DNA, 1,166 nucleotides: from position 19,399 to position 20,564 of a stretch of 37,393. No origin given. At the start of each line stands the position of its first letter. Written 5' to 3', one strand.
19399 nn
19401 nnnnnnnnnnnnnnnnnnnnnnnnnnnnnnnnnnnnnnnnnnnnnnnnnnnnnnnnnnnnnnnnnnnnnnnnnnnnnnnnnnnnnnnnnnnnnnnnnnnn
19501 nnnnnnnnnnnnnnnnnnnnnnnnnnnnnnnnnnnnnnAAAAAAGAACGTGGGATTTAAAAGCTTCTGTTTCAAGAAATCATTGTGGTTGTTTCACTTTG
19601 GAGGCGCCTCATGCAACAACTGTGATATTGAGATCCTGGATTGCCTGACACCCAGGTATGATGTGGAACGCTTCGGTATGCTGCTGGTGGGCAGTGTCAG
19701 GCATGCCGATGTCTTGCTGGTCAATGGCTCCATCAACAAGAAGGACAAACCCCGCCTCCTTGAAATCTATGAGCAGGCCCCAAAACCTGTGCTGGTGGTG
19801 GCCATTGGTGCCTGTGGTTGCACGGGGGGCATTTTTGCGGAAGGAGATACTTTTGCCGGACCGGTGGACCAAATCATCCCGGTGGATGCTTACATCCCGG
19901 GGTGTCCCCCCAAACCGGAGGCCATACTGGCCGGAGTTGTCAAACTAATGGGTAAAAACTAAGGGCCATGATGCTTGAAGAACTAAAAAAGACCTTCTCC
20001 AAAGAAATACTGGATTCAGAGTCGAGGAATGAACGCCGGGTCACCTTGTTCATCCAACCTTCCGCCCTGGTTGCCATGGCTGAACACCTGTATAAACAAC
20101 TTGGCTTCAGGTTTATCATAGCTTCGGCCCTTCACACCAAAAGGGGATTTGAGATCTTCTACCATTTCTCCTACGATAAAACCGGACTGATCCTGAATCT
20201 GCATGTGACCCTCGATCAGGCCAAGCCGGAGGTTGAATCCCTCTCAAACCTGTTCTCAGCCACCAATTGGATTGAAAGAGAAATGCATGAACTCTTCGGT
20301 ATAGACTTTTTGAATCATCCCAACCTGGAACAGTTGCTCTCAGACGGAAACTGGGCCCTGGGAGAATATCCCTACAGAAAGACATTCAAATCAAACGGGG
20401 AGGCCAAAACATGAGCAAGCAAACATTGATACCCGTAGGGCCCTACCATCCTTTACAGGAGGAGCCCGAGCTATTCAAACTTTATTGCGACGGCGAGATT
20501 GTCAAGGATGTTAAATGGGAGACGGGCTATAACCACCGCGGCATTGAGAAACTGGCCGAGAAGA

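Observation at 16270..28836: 19-gene, three-module operon: HydBG/AsrAB-like oxidoreductase + group-4 [NiFe]-hydrogenase + full Mrp antiporter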

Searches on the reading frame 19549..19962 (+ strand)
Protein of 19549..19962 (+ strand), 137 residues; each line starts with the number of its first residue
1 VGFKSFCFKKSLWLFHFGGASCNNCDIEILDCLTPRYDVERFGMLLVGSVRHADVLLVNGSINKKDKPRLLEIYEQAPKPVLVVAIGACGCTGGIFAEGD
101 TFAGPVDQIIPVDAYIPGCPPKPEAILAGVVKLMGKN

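Call 4: search_protein_families(library=pfam, proteins=[window:19549-19962:+], max_evalue=0.01)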
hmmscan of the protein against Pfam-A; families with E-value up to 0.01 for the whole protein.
window:19549-19962:+ (137 aa): 1 family
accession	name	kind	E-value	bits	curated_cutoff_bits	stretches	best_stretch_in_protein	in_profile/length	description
PF01058.29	Oxidored_q6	-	1.4e-32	112.5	27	1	22-133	1-128/128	NADH ubiquinone oxidoreductase, 20 Kd subunit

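Call 9: search_protein_families(library=ncbifam, proteins=[window:19549-19962:+], max_evalue=0.001)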
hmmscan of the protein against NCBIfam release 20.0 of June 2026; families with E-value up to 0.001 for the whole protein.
window:19549-19962:+ (137 aa): 17 families
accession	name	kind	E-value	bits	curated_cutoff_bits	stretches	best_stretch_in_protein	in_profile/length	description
NF005012.1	PRK06411.1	subfamily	3.2e-41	140.6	116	1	8-135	32-156/166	NADH-quinone oxidoreductase subunit NuoB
TIGR01957.1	nuoB_fam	subfamily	8.3e-37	126.3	142.7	1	7-134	14-139/145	NADH-quinone oxidoreductase subunit B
NF011395.0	PRK14820.1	equivalog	1.5e-33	116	263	1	9-133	32-153/180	NADH-quinone oxidoreductase subunit B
NF009808.0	PRK13292.1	equivalog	4.2e-33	114.2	1156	1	8-135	23-147/791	NADH-quinone oxidoreductase subunit B/C/D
NF011394.0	PRK14819.1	equivalog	1.9e-32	112.9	312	1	8-133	29-152/264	NADH-quinone oxidoreductase subunit B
NF011393.0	PRK14818.1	equivalog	7.8e-32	110.2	255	1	9-134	30-152/173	NADH dehydrogenase subunit B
NF011390.0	PRK14815.1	equivalog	2.2e-31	108.6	281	1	8-136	31-156/183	NADH dehydrogenase subunit B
NF011388.0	PRK14813.1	equivalog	1.3e-29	103.5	294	1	10-133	28-149/189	NADH dehydrogenase subunit B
NF011391.0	PRK14816.1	equivalog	1.5e-29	103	283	1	10-135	52-175/196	NADH-quinone oxidoreductase subunit B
NF011392.0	PRK14817.1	equivalog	2.1e-29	102.5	271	1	8-134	34-157/182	NADH-quinone oxidoreductase subunit B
NF011389.0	PRK14814.1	equivalog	8e-29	100.7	285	1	10-136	33-156/186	NADH dehydrogenase subunit B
TIGR03294.1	FrhG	equivalog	6.8e-13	48.9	245.5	1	50-134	48-141/228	coenzyme F420 hydrogenase subunit gamma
NF045875.1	F420_non_VhuG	exception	1.5e-08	34.3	450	1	104-134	134-164/286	F420-non-reducing hydrogenase subunit VhuG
NF007779.0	PRK10468.1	equivalog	2.6e-07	29.9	659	1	55-134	114-206/372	hydrogenase 2 small subunit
TIGR00391.1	hydA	subfamily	4.2e-06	26.1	179.5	1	72-133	142-207/365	hydrogenase small subunit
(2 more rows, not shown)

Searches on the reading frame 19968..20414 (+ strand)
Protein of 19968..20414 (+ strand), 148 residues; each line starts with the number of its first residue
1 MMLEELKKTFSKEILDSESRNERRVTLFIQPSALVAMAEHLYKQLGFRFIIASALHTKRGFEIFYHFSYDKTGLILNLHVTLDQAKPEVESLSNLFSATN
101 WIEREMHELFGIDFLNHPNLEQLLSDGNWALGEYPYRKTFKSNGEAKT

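Call 4: search_protein_families(library=pfam, proteins=[window:19968-20414:+], max_evalue=0.01)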
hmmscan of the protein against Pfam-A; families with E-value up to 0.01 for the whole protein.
window:19968-20414:+ (148 aa): 1 family
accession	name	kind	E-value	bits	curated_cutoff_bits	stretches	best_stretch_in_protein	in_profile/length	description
PF00329.25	Complex1_30kDa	-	8.7e-25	88.1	22.5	1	29-145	3-123/124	Respiratory-chain NADH dehydrogenase, 30 Kd subunit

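Call 9: search_protein_families(library=ncbifam, proteins=[window:19968-20414:+], max_evalue=0.001)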
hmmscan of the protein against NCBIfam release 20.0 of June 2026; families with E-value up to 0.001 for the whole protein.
window:19968-20414:+ (148 aa): 17 families
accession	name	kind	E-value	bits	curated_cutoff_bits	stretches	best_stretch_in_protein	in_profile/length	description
NF040611.1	F420_dehyd_FpoC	exception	8e-25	87.6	220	1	2-142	6-148/158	F420H2 dehydrogenase subunit FpoC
NF004735.0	PRK06074.2-2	equivalog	2.5e-23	82.8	176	1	2-141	6-147/158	NADH-quinone oxidoreductase subunit C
TIGR01961.1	NuoC_fam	subfamily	8.6e-21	74.7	122.45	1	28-142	4-120/122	NADH (or F420H2) dehydrogenase, subunit C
NF006304.0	PRK08491.1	equivalog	6.6e-18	65.2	228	1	12-144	47-178/263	NADH-quinone oxidoreductase subunit C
NF005832.0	PRK07735.1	equivalog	5.2e-17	62.2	431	1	26-141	308-424/430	NADH-quinone oxidoreductase subunit C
NF004737.0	PRK06074.2-4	equivalog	8.8e-15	54.9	144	1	15-141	4-125/150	NADH-quinone oxidoreductase subunit C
NF004734.0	PRK06074.2-1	equivalog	1.1e-14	54.8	169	1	12-143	15-152/164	NADH-quinone oxidoreductase subunit C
NF008728.0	PRK11742.1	equivalog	2.4e-14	52.6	840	1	3-142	25-174/598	NADH-quinone oxidoreductase subunit C/D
NF004733.0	PRK06074.1-5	equivalog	1.8e-13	50.6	225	1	7-144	14-153/203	NADH-quinone oxidoreductase subunit C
NF009808.0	PRK13292.1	equivalog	2.3e-13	48.9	1156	1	59-142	294-375/791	NADH-quinone oxidoreductase subunit B/C/D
NF009141.0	PRK12494.1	equivalog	4.9e-13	49.3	175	1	10-140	31-163/175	NAD(P)H-quinone oxidoreductase subunit J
NF004730.0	PRK06074.1-1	equivalog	1.7e-11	44.4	193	1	81-144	99-160/200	NADH-quinone oxidoreductase subunit C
NF005856.0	PRK07785.1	equivalog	1.8e-11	44.4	224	1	18-140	95-222/246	NADH-quinone oxidoreductase subunit C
NF004732.0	PRK06074.1-4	equivalog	3.8e-09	36.6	376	1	80-145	137-200/250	NADH-quinone oxidoreductase subunit C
NF004731.0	PRK06074.1-3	equivalog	2.1e-06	27.7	303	1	57-144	65-149/207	NADH-quinone oxidoreductase subunit C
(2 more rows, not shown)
